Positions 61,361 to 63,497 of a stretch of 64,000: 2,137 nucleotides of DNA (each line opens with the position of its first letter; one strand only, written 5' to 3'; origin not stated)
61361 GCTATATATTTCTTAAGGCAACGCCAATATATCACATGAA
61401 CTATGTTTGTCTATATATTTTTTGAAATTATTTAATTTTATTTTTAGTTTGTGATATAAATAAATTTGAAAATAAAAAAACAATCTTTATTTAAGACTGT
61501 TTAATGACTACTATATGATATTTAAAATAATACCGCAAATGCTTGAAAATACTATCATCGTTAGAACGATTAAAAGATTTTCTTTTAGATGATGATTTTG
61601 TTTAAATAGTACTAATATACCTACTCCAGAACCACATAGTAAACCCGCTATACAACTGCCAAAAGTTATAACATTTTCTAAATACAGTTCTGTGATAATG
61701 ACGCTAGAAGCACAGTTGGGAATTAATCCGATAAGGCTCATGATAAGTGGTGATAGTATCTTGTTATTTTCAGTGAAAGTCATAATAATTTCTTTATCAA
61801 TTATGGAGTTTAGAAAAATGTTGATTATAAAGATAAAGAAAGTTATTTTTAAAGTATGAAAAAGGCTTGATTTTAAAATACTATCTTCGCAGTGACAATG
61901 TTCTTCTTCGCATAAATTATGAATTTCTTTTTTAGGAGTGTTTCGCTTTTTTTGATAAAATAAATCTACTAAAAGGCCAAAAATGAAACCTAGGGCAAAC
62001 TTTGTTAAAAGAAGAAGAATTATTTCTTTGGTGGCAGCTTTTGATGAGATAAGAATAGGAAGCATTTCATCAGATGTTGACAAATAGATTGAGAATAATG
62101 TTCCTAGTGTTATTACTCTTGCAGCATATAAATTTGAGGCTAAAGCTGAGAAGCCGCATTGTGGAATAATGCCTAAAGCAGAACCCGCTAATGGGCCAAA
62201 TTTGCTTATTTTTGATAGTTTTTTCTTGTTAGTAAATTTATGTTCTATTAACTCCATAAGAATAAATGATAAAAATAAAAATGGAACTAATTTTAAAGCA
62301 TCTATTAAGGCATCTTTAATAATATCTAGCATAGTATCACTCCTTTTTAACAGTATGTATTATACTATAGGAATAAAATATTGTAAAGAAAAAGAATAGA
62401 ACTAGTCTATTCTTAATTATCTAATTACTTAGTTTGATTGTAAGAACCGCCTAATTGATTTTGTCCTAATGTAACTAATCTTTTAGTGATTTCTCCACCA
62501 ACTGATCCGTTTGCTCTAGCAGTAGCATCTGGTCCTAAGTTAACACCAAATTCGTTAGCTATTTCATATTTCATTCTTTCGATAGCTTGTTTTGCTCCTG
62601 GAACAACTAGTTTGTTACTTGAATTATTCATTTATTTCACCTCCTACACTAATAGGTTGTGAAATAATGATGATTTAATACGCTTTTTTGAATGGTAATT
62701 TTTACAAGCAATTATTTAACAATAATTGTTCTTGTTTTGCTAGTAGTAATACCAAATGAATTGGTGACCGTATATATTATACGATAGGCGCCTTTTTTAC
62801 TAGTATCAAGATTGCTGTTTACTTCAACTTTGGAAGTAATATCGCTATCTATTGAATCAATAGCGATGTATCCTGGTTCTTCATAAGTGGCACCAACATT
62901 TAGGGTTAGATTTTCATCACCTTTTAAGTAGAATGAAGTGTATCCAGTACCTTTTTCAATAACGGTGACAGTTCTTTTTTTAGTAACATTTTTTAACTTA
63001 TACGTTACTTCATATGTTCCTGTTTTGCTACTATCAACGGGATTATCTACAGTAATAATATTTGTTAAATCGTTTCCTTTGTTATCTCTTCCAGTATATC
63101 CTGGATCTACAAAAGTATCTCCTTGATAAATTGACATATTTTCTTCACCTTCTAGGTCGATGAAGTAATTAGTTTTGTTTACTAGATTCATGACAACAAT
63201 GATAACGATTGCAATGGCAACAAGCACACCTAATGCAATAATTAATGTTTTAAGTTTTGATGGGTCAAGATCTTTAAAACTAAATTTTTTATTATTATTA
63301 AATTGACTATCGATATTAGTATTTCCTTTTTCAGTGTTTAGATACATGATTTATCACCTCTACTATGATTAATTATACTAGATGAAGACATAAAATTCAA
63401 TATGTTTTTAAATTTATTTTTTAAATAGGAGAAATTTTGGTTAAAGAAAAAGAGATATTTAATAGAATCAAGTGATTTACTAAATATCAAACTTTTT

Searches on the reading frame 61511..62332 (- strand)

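Call 30: search_protein_families(library=pfam, proteins=[window:61511-62332:-], max_evalue=0.01)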
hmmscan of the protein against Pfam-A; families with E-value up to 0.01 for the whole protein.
window:61511-62332:- (273 aa): 2 families
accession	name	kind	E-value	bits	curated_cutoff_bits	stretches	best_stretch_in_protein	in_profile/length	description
PF11449.14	ArsP_2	-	9.7e-21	74.7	32.5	2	5-170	10-172/359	Putative, 10TM heavy-metal exporter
PF03773.19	ArsP_1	-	4.5e-07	29.8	32.3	1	11-271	12-293/294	Predicted permease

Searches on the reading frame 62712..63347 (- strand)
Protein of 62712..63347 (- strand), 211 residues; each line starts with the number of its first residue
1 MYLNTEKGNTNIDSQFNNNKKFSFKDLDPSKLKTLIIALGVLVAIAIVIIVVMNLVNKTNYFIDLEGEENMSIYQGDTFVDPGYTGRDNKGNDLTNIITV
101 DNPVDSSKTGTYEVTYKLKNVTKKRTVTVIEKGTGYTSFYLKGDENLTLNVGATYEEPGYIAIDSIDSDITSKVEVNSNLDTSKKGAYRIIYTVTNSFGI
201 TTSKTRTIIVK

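Call 30: search_protein_families(library=pfam, proteins=[window:62712-63347:-], max_evalue=0.01)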
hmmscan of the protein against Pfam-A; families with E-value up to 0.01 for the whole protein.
window:62712-63347:- (211 aa): 2 families
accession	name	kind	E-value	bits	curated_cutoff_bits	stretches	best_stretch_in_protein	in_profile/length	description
PF16403.11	Bact_surface_Ig-like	-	7.7e-38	128.8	27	2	141-210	3-71/71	Bacterial surface protein, Ig-like domain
PF07523.18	Big_3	-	2.2e-08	34.7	21.2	1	84-129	21-68/68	Bacterial Ig-like domain (group 3)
